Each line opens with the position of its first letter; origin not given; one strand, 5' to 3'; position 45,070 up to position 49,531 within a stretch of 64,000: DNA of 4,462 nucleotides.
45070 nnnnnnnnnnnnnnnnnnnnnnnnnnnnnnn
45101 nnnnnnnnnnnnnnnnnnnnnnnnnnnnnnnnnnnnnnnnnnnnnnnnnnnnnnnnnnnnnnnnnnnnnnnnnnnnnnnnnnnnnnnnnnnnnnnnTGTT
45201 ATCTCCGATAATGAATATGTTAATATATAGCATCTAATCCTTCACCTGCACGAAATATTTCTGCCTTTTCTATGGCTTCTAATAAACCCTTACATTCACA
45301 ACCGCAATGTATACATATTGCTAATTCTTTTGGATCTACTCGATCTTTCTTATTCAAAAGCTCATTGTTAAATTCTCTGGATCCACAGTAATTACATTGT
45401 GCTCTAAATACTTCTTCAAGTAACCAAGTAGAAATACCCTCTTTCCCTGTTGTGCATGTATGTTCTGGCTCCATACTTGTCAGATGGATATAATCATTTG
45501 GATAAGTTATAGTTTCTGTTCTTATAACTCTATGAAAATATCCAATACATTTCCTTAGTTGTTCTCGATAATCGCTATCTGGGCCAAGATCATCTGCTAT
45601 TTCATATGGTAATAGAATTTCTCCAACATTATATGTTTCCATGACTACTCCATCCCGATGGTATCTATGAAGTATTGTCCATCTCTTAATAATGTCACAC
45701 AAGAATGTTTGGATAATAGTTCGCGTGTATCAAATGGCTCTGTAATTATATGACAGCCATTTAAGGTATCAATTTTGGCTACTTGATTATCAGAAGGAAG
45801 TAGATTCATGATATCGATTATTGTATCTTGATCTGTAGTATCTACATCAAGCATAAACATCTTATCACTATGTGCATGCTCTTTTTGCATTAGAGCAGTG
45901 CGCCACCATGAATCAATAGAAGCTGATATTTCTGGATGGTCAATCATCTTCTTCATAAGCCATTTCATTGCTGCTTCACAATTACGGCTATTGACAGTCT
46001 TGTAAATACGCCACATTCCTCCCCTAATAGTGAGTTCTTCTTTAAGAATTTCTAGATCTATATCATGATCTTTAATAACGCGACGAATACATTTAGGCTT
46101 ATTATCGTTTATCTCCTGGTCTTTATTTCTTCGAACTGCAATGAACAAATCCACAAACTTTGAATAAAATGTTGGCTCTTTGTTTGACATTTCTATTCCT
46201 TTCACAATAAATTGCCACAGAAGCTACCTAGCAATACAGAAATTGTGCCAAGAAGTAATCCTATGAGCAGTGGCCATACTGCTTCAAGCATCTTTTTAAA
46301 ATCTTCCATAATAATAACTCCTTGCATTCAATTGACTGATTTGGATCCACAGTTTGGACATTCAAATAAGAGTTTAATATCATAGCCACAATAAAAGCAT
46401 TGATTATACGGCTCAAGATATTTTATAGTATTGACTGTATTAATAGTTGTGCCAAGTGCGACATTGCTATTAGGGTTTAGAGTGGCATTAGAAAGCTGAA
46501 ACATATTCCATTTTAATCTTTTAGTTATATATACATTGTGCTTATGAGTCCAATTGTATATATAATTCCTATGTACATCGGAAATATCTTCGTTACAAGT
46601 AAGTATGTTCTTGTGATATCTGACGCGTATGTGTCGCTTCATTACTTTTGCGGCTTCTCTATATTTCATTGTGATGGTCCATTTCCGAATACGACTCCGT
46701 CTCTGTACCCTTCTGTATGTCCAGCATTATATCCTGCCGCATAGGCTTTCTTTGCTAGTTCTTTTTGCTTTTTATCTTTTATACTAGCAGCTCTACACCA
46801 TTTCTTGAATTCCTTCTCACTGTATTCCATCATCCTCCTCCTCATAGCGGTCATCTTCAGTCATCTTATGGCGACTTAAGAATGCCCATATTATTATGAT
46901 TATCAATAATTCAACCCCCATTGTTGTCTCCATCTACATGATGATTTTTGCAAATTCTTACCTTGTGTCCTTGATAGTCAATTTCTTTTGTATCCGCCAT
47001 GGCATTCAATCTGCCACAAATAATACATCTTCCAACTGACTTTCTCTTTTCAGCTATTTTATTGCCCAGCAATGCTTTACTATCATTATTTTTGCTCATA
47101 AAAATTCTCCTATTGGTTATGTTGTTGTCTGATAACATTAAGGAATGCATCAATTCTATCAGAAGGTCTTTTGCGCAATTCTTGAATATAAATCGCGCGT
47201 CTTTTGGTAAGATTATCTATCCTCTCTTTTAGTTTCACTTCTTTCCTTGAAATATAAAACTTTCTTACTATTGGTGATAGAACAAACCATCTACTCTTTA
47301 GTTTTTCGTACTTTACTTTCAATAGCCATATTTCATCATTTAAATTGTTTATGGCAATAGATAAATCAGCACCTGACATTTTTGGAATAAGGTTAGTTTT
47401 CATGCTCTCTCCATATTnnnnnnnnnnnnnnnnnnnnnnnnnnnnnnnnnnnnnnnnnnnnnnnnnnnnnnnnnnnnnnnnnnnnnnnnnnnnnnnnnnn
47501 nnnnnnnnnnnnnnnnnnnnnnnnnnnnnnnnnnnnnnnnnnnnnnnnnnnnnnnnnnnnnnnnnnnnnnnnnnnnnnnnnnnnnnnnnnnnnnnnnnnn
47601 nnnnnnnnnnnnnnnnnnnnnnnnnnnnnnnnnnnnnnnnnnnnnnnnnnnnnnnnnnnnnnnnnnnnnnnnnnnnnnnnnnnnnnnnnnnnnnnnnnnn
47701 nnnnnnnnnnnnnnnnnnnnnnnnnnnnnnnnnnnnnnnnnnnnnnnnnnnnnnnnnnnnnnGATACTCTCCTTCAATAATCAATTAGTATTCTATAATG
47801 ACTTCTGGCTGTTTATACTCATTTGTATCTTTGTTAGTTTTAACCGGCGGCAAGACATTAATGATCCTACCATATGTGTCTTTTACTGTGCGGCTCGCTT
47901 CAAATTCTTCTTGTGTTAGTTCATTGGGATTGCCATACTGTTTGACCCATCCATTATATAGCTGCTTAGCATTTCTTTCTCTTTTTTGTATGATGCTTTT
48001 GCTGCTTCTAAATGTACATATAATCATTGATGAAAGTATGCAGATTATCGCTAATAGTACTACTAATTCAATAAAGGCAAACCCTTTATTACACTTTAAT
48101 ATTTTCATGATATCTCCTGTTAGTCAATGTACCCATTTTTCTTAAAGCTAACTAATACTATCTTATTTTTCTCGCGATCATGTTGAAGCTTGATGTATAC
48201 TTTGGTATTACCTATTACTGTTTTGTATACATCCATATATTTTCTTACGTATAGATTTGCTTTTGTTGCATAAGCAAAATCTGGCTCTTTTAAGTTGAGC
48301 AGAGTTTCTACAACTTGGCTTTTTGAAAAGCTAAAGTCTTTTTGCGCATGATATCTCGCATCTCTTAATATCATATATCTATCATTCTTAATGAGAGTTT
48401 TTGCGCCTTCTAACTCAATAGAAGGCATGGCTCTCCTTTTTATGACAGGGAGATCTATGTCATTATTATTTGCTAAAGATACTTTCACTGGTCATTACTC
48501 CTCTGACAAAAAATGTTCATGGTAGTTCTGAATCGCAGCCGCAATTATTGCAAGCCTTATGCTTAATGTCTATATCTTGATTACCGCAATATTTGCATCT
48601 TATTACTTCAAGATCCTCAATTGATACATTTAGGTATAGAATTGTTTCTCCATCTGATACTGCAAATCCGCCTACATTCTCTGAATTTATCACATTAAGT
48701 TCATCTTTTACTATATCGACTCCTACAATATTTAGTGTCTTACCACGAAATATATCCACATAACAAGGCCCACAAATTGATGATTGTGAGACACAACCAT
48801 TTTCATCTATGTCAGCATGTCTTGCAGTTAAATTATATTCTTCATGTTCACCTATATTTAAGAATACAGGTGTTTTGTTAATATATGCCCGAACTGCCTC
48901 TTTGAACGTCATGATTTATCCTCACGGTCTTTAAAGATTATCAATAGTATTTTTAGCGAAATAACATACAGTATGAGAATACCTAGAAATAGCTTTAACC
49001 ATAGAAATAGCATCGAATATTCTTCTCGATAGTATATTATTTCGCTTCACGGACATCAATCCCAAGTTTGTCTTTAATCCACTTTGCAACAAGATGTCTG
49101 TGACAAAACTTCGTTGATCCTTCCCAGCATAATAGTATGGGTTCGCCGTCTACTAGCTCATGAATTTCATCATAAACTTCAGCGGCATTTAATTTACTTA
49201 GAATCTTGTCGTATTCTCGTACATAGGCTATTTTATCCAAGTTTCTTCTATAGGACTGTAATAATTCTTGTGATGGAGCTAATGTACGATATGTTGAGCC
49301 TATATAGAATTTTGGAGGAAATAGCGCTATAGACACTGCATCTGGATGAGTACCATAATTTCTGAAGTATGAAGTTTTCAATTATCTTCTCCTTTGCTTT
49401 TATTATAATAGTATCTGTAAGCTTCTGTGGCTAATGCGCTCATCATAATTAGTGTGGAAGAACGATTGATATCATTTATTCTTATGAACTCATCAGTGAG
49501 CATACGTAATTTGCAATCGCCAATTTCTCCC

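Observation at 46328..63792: Multigene family of small proteins with shared N-terminal MT(I/F/Y)xE(A/L)..A and C-terminal C(K/Q)(F/Y)CG-x5-9-C-x2-CG(C/S) zinc ribbon around hypervariable cores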

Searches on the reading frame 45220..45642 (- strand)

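Call 5: search_protein_families(library=pfam, max_evalue=1, proteins=[window:45220-45642:-])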
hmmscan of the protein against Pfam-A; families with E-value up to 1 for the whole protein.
window:45220-45642:- (140 aa): 1 family
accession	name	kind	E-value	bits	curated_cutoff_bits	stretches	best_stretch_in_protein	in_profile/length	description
PF02892.21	zf-BED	-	0.43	11.1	20.6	0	80-87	16-23/44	BED zinc finger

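Call 6: search_protein_families(library=phrogs, max_evalue=0.1, proteins=[window:45220-45642:-])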
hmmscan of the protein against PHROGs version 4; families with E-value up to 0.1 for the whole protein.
window:45220-45642:- (140 aa): 2 families
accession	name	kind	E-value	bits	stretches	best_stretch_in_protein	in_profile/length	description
phrog_6422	-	moron, auxiliary metabolic gene and host takeover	0.069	14.5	1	81-122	8-45/120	Lar-like restriction alleviation protein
phrog_20296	-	unknown function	0.081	14.1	0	82-134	6-56/121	-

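Call 83: search_protein_families(library=ncbifam, max_evalue=0.01, proteins=[window:45220-45642:-])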
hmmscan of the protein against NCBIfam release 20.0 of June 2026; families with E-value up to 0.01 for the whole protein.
window:45220-45642:- (140 aa): 0 families

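Call 84: search_protein_families(library=padloc, max_evalue=0.01, proteins=[window:45220-45642:-])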
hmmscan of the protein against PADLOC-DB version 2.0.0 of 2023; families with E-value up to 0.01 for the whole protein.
window:45220-45642:- (140 aa): 0 families

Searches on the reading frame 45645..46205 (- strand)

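Call 49: search_protein_families(library=phrogs, max_evalue=0.001, proteins=[window:45645-46205:-])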
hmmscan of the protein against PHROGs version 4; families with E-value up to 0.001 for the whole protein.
window:45645-46205:- (186 aa): 2 families
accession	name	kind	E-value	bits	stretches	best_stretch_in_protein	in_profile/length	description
phrog_8839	-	unknown function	1.3e-08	36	1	59-180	57-188/194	-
phrog_14949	-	unknown function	8e-05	23.3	1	65-181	83-220/240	-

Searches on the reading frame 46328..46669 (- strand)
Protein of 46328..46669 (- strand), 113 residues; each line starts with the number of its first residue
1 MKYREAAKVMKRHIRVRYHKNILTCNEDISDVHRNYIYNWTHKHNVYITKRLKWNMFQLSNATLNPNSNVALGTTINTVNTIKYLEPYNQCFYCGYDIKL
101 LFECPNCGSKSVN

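Call 5: search_protein_families(library=pfam, max_evalue=1, proteins=[window:46328-46669:-])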
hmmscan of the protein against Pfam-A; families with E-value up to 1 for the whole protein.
window:46328-46669:- (113 aa): 6 families
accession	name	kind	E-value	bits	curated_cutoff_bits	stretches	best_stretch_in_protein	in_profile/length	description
PF13248.11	Zn_ribbon_3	-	0.0033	17.3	27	1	102-110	3-11/26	zinc-ribbon domain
PF13597.11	NRDD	-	0.0064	15.6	26.2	1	78-111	498-531/562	Anaerobic ribonucleoside-triphosphate reductase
PF12773.13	DZR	-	0.08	13.6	27.3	1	88-110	12-33/45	Double zinc ribbon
PF07191.17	Zn_ribbon_6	-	0.081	13.4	25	1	89-110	17-38/67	Double zinc ribbon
PF01155.25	HypA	-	0.13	12.8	28.9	1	81-112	63-97/112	Hydrogenase/urease nickel incorporation, metallochaperone, hypA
PF13240.11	Zn_Ribbon_1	-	0.29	11.5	25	0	104-110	16-22/23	zinc-ribbon domain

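Call 6: search_protein_families(library=phrogs, max_evalue=0.1, proteins=[window:46328-46669:-])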
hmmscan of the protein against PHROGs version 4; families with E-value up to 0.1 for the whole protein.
window:46328-46669:- (113 aa): 1 family
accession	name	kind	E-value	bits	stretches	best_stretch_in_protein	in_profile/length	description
phrog_17779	-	unknown function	0.081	13.3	1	23-80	47-100/208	-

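Call 83: search_protein_families(library=ncbifam, max_evalue=0.01, proteins=[window:46328-46669:-])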
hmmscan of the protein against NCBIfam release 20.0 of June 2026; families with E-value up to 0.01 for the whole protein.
window:46328-46669:- (113 aa): 1 family
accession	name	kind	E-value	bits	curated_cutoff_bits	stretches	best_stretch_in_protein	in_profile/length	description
TIGR02487.1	NrdD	equivalog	0.0027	16.3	326.35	1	82-112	518-551/581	anaerobic ribonucleoside-triphosphate reductase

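Call 84: search_protein_families(library=padloc, max_evalue=0.01, proteins=[window:46328-46669:-])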
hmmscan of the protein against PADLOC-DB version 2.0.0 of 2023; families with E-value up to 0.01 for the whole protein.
window:46328-46669:- (113 aa): 0 families

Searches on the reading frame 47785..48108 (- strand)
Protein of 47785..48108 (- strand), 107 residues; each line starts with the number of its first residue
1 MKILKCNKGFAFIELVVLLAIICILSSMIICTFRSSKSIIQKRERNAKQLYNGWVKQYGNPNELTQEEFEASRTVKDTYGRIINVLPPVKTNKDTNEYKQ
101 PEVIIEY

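Call 49: search_protein_families(library=phrogs, max_evalue=0.001, proteins=[window:47785-48108:-])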
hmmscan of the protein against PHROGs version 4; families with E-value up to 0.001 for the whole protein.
window:47785-48108:- (107 aa): 3 families
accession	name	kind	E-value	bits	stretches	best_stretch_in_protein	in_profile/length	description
phrog_11263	-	unknown function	5.1e-05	24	1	8-36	2-30/72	-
phrog_10597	-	unknown function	5.5e-05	24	1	5-49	2-45/59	-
phrog_13280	-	unknown function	0.00029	21.7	1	7-34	3-30/67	-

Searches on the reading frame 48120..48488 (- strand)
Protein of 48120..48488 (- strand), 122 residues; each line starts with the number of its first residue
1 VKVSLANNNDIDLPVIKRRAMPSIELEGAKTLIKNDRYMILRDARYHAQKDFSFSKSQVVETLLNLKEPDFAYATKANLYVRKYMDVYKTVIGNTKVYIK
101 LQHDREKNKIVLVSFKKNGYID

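Call 49: search_protein_families(library=phrogs, max_evalue=0.001, proteins=[window:48120-48488:-])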
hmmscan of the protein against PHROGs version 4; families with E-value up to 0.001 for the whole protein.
window:48120-48488:- (122 aa): 1 family
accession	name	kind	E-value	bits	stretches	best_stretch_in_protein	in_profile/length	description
phrog_15062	-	unknown function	2.3e-09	38.6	1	21-118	5-102/105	-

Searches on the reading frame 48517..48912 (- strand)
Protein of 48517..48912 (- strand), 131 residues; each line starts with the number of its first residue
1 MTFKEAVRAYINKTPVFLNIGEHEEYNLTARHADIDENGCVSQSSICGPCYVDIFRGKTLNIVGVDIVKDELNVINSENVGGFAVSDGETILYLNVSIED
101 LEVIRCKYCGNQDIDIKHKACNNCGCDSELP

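Call 5: search_protein_families(library=pfam, max_evalue=1, proteins=[window:48517-48912:-])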
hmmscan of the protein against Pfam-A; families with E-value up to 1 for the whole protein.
window:48517-48912:- (131 aa): 7 families
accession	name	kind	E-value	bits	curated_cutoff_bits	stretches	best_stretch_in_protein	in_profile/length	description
PF07249.18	Cerato-platanin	-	0.019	15.5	24.4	1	43-76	55-88/119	Cerato-platanin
PF12773.13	DZR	-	0.047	14.3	27.3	1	100-125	21-45/45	Double zinc ribbon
PF03604.18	Zn_ribbon_RPAB4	-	0.047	13.9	24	1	96-110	10-24/32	DNA directed RNA polymerase, 7 kDa subunit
PF04514.18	BTV_NS2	-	0.049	13.6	27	1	41-103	28-90/379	Bluetongue virus non-structural protein NS2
PF01907.25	Ribosomal_L37e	-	0.055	14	27.6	1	104-125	16-37/53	Ribosomal protein L37e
PF01333.25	Apocytochr_F_C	-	0.11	13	30.4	1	53-96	39-82/118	Apocytochrome F, C-terminal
PF17642.6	TssD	-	0.14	12.5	25.8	1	93-122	6-35/128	Hemolysin coregulated protein Hcp (TssD)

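Call 6: search_protein_families(library=phrogs, max_evalue=0.1, proteins=[window:48517-48912:-])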
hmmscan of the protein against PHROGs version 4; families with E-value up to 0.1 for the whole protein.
window:48517-48912:- (131 aa): 1 family
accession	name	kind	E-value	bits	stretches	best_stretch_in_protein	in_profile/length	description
phrog_7814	-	unknown function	0.056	14.5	0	54-102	16-58/63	-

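Call 66: search_dna_similar(query=window:48517-48912:-, collection=phages, mode=protein, max_evalue=1, max_rows=25)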
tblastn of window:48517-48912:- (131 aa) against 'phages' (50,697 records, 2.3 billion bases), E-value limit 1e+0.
No match.
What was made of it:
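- Nothing was found in 50,697 phage records (call 66).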

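Call 83: search_protein_families(library=ncbifam, max_evalue=0.01, proteins=[window:48517-48912:-])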
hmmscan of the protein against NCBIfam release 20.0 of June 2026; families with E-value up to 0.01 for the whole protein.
window:48517-48912:- (131 aa): 1 family
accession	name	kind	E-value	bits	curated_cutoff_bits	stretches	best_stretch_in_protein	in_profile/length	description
NF003214.0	PRK04179.1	equivalog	0.0027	17.6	71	1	104-125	18-39/62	50S ribosomal protein L37e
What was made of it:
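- On MqsA-type antitoxin (considered for 48517, which is next to an MqsR-like gene): No HTH hit was found (calls 5, 83).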

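Call 84: search_protein_families(library=padloc, max_evalue=0.01, proteins=[window:48517-48912:-])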
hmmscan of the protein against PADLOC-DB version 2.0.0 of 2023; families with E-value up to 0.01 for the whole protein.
window:48517-48912:- (131 aa): 0 families

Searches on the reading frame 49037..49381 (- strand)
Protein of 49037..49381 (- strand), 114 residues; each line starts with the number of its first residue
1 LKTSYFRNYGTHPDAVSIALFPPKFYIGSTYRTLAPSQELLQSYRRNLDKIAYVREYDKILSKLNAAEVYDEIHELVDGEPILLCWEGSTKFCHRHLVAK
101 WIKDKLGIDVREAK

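Call 49: search_protein_families(library=phrogs, max_evalue=0.001, proteins=[window:49037-49381:-])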
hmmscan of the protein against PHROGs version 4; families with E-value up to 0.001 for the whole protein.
window:49037-49381:- (114 aa): 2 families
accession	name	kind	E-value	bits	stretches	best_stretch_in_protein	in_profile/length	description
phrog_2450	-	unknown function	4.1e-20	73.6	1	3-113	42-160/346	-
phrog_22076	-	unknown function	4.6e-06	27.9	1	49-102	12-65/83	-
